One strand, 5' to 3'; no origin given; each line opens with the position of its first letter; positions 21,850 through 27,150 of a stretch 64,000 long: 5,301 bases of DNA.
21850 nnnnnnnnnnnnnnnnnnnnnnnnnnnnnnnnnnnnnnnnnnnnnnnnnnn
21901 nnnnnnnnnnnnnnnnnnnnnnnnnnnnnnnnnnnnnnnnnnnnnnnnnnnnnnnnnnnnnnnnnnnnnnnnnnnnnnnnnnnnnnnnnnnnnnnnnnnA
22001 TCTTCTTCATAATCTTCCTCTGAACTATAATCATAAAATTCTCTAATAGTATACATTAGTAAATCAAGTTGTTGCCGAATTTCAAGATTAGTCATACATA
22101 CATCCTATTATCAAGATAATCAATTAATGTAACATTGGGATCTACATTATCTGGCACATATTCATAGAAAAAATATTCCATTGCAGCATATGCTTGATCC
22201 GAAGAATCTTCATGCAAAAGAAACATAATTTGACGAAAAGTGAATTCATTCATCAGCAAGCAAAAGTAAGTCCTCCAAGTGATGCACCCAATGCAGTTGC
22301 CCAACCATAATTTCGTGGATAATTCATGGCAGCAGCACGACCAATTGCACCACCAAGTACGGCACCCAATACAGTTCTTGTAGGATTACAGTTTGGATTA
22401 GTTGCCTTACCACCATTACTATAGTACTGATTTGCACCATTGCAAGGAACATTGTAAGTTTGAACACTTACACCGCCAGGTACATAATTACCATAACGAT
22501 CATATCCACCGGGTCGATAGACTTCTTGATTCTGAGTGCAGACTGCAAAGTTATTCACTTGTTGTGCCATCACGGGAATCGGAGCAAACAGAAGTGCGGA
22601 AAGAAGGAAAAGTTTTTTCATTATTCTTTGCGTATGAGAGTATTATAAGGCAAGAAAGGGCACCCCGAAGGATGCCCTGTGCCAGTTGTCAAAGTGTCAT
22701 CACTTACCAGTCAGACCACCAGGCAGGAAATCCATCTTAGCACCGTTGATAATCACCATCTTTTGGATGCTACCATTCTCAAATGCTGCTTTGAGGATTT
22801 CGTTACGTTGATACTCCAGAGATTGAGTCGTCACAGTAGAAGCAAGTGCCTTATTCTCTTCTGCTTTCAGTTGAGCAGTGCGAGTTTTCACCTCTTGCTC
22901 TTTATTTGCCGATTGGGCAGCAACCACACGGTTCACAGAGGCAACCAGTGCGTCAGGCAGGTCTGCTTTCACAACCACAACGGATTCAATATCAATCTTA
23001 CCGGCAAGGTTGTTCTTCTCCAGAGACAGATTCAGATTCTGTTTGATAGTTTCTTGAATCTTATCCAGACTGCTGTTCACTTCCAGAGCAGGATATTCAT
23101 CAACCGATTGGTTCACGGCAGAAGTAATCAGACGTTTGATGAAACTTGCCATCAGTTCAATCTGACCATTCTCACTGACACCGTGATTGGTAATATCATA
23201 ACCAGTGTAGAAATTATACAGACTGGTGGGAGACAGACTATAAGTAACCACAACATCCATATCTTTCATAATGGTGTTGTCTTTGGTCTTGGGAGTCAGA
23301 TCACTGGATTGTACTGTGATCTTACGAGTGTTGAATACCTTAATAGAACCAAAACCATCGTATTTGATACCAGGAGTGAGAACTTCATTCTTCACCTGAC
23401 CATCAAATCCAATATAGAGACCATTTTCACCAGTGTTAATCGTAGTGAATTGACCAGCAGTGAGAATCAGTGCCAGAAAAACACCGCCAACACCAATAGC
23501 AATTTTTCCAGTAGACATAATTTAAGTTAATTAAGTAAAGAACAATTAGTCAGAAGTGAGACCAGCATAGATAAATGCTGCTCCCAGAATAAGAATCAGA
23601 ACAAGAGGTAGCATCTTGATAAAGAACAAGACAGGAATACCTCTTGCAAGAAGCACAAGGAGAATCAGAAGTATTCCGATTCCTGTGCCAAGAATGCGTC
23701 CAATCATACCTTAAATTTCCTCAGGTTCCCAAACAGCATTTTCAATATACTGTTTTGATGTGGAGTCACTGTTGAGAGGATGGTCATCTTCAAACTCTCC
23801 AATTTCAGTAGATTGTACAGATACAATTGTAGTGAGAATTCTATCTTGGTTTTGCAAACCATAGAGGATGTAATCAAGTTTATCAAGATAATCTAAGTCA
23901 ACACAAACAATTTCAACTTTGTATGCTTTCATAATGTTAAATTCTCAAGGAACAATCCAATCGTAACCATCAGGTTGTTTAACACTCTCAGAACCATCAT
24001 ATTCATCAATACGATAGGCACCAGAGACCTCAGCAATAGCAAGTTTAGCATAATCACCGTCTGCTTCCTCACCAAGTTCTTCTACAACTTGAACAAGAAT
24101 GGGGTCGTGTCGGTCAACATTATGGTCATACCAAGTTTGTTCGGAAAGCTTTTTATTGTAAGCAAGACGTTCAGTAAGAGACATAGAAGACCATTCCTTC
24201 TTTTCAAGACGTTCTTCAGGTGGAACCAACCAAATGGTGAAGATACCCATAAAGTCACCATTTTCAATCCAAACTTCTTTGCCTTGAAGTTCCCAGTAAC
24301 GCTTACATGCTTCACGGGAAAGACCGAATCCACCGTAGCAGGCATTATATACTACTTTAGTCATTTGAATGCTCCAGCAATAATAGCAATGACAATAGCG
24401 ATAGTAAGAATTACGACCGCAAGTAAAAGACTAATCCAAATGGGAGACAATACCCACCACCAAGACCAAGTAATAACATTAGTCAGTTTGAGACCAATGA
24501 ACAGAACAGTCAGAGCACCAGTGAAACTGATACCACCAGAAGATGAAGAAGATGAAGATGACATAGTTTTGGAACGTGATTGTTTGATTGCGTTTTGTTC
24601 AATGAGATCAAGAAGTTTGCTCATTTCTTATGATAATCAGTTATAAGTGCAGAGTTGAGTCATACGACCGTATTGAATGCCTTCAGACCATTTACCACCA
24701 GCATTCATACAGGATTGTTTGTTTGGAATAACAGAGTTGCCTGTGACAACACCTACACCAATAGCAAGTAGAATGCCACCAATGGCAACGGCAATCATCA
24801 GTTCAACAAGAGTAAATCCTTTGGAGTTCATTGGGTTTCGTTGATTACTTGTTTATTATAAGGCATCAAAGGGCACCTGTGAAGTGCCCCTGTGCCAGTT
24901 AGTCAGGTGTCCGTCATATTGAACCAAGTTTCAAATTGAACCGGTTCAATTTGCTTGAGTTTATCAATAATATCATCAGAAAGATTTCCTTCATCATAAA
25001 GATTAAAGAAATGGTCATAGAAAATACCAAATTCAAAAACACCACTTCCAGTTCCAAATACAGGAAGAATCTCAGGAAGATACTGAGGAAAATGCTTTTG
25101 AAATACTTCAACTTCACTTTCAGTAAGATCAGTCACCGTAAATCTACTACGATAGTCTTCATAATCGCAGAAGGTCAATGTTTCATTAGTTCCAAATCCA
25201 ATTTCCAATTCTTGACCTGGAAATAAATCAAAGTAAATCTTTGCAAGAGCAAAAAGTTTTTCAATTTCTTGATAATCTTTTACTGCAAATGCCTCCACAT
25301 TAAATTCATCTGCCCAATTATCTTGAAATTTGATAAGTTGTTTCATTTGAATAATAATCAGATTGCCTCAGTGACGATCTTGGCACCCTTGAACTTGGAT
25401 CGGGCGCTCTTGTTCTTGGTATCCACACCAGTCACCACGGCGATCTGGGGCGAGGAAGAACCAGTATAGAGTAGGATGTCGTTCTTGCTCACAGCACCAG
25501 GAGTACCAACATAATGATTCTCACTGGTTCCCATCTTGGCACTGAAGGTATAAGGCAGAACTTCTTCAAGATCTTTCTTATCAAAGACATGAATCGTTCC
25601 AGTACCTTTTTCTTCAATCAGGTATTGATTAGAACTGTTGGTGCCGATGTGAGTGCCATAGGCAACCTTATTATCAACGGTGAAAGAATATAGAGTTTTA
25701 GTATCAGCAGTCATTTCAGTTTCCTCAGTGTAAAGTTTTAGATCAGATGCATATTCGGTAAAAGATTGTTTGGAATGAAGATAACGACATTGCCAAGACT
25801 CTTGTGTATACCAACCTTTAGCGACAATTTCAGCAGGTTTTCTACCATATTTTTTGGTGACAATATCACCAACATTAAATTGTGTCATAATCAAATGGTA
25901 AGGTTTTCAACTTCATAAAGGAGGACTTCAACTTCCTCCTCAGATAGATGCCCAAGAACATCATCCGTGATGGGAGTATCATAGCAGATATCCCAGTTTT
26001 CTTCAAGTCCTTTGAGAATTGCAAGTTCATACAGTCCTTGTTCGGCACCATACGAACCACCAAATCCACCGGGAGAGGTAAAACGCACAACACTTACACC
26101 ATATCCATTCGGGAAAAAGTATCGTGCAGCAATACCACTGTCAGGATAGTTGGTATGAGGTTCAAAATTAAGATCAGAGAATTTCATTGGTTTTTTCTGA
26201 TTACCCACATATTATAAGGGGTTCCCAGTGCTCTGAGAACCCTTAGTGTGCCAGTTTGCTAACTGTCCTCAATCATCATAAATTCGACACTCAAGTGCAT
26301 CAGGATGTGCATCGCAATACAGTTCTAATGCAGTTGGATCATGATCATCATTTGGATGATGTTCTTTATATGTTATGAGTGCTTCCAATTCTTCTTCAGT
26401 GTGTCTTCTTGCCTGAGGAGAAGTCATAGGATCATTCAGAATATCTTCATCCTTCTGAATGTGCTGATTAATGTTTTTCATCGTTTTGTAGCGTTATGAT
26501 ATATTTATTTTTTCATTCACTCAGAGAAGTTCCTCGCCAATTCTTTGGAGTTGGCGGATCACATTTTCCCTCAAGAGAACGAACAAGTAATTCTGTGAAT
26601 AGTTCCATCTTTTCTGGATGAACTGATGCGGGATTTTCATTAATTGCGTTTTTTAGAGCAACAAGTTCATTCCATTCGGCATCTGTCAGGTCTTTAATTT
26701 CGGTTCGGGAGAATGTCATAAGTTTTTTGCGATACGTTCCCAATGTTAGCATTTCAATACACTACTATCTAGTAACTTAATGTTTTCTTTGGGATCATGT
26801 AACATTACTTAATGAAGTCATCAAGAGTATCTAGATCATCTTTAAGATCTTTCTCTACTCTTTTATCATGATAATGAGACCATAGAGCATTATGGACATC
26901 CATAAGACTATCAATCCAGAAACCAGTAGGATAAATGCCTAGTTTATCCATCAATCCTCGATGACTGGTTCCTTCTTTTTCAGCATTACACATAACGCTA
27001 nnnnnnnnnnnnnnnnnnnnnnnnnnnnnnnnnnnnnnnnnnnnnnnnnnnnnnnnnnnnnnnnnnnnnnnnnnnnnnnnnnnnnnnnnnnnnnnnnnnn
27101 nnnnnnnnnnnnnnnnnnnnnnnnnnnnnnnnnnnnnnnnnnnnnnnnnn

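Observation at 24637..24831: Phage-encoded type IV pilin / pseudopilin-like 64 aa protein inside a cluster of membrane-directed genes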

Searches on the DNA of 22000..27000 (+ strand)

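Call 4: search_dna_similar(query=window:22000-27000:+, collection=phages, mode=near)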
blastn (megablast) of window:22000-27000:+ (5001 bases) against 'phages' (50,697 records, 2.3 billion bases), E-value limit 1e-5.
Records with a match: 2; places in all: 2; records where one place covers at least 80% of the query: 0.
Best place of each record, by identity: 60-80% 2.
By first word of the organism name: Synechococcus 2.
By host as written in the record: Synechococcus sp. KCZYC6 2.
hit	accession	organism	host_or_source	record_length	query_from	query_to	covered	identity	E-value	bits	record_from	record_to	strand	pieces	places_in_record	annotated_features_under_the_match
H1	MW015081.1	Synechococcus phage S-SRM01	Synechococcus sp. KCZYC6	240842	4199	4943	15%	78.2%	4e-128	466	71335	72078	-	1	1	hypothetical protein (x3)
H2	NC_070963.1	Synechococcus phage S-SRM01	Synechococcus sp. KCZYC6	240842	4199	4943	15%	78.2%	4e-128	466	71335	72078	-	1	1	hypothetical protein (x3)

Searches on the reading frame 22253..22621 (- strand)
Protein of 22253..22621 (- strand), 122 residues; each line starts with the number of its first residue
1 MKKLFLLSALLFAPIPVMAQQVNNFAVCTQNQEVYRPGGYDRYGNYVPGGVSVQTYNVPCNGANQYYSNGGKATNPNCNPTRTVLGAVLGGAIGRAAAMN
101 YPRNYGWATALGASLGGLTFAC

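Call 3: search_protein_families(library=pfam, proteins=[window:22253-22621:-], max_evalue=1)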
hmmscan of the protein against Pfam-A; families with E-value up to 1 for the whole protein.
window:22253-22621:- (122 aa): 2 families
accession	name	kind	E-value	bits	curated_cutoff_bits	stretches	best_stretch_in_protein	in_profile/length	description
PF13441.11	Gly-zipper_YMGG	-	0.09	12.9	28.9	1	83-118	7-37/45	YMGG-like Gly-zipper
PF05433.20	Rick_17kDa_Anti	-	0.26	11.7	24.2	1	83-118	3-37/43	Glycine zipper 2TM domain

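Call 6: search_protein_families(library=phrogs, proteins=[window:22253-22621:-], max_evalue=0.01)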
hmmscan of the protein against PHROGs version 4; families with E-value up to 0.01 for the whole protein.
window:22253-22621:- (122 aa): 1 family
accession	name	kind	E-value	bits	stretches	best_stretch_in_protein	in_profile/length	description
phrog_767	-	other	0.0045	18.7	1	26-115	43-132/143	cAMP phosphodiesterase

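Call 7: search_protein_families(library=ncbifam, proteins=[window:22253-22621:-], max_evalue=1)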
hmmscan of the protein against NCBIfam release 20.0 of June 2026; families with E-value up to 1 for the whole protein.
window:22253-22621:- (122 aa): 0 families

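Call 77: search_protein_families(library=padloc, proteins=[window:22253-22621:-], max_evalue=0.01)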
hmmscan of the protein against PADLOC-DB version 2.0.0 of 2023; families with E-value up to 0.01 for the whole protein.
window:22253-22621:- (122 aa): 0 families

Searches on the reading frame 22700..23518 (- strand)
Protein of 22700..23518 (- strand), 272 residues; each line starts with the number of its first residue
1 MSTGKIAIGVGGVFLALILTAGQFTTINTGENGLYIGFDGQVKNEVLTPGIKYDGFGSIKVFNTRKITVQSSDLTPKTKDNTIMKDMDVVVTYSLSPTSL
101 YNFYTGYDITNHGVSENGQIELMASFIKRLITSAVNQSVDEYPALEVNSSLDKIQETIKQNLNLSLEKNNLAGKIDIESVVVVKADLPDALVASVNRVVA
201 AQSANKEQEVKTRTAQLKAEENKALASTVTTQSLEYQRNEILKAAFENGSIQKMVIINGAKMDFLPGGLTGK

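Call 3: search_protein_families(library=pfam, proteins=[window:22700-23518:-], max_evalue=1)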
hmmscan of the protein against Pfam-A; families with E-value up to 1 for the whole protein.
window:22700-23518:- (272 aa): 2 families
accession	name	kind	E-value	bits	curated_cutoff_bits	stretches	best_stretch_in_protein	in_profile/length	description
PF01145.31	Band_7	-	1.7e-19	71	23.6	1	26-216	2-175/176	SPFH domain / Band 7 family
PF12605.13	CK1gamma_C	-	0.047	15.1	21.2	1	201-259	17-73/89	Casein kinase 1 gamma C terminal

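Call 6: search_protein_families(library=phrogs, proteins=[window:22700-23518:-], max_evalue=0.01)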
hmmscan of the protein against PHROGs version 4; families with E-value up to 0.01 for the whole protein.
window:22700-23518:- (272 aa): 2 families
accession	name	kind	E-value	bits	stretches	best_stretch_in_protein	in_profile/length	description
phrog_200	-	other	4.3e-24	86.3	1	4-227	82-318/379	lipoprotein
phrog_4375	-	unknown function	0.0077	17.4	0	92-173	7-85/110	-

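Call 7: search_protein_families(library=ncbifam, proteins=[window:22700-23518:-], max_evalue=1)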
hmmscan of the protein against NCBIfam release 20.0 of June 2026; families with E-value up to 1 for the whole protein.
window:22700-23518:- (272 aa): 1 family
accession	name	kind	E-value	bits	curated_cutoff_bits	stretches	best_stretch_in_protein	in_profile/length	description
TIGR04099.1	biosn_Pnap_2097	hypoth_equivalog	0.018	14.6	125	1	121-229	46-152/259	Pnap_2097 family protein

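Call 77: search_protein_families(library=padloc, proteins=[window:22700-23518:-], max_evalue=0.01)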
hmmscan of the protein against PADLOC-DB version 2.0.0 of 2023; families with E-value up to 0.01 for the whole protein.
window:22700-23518:- (272 aa): 0 families

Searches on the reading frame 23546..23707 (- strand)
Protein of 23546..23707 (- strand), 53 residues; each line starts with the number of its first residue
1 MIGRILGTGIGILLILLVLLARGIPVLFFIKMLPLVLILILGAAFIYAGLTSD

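Call 3: search_protein_families(library=pfam, proteins=[window:23546-23707:-], max_evalue=1)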
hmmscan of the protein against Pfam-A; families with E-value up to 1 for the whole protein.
window:23546-23707:- (53 aa): 1 family
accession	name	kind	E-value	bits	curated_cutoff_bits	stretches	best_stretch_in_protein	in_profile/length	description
PF05230.16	MASE2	-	0.46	11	25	0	2-37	4-39/89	MASE2 domain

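Call 6: search_protein_families(library=phrogs, proteins=[window:23546-23707:-], max_evalue=0.01)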
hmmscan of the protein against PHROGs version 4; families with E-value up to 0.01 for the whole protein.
window:23546-23707:- (53 aa): 0 families

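Call 7: search_protein_families(library=ncbifam, proteins=[window:23546-23707:-], max_evalue=1)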
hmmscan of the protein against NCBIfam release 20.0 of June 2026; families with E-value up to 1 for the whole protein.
window:23546-23707:- (53 aa): 0 families

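Call 77: search_protein_families(library=padloc, proteins=[window:23546-23707:-], max_evalue=0.01)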
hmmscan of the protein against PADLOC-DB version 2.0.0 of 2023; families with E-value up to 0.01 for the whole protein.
window:23546-23707:- (53 aa): 0 families

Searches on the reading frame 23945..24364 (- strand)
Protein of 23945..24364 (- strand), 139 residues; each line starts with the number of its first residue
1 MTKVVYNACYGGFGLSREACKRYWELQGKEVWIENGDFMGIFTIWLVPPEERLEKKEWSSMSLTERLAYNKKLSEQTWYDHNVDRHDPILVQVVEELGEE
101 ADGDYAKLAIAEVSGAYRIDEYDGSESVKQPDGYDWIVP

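Call 3: search_protein_families(library=pfam, proteins=[window:23945-24364:-], max_evalue=1)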
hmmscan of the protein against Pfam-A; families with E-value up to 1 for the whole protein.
window:23945-24364:- (139 aa): 0 families

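Call 6: search_protein_families(library=phrogs, proteins=[window:23945-24364:-], max_evalue=0.01)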
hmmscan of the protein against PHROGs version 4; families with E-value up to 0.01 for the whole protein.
window:23945-24364:- (139 aa): 1 family
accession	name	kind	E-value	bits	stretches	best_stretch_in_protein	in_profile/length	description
phrog_16527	-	unknown function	4.9e-25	89.4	1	2-129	1-111/119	-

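Call 7: search_protein_families(library=ncbifam, proteins=[window:23945-24364:-], max_evalue=1)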
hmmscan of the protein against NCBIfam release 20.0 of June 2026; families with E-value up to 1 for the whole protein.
window:23945-24364:- (139 aa): 0 families

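Call 77: search_protein_families(library=padloc, proteins=[window:23945-24364:-], max_evalue=0.01)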
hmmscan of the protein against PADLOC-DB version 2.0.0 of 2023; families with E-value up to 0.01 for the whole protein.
window:23945-24364:- (139 aa): 0 families

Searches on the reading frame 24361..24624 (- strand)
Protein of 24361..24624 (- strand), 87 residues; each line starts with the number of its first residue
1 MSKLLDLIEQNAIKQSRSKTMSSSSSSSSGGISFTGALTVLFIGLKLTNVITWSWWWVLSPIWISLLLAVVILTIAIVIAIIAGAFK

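Call 3: search_protein_families(library=pfam, proteins=[window:24361-24624:-], max_evalue=1)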
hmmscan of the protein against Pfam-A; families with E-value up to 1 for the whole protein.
window:24361-24624:- (87 aa): 2 families
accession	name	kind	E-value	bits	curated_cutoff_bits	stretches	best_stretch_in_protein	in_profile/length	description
PF10269.14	Tmemb_185A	-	0.0007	19.8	23.1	1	45-78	1-34/252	Transmembrane Fragile-X-F protein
PF07332.16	Phage_holin_3_6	-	0.0062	17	28.4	1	29-83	35-90/116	Putative Actinobacterial Holin-X, holin superfamily III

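Call 6: search_protein_families(library=phrogs, proteins=[window:24361-24624:-], max_evalue=0.01)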
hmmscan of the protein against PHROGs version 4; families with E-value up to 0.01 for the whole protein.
window:24361-24624:- (87 aa): 4 families
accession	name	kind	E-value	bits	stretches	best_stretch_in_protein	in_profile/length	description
phrog_1374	-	unknown function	1.4e-20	73.9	1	19-84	3-68/89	-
phrog_20229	-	unknown function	8.4e-07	30.1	1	36-81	5-50/93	-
phrog_24382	-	unknown function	1.6e-05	26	1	39-73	11-41/69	-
phrog_24374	-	unknown function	0.0015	19.9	1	37-81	37-81/90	-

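Call 7: search_protein_families(library=ncbifam, proteins=[window:24361-24624:-], max_evalue=1)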
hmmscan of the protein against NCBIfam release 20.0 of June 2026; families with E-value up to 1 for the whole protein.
window:24361-24624:- (87 aa): 0 families

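Call 77: search_protein_families(library=padloc, proteins=[window:24361-24624:-], max_evalue=0.01)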
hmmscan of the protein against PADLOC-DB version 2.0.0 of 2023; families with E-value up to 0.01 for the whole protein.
window:24361-24624:- (87 aa): 0 families
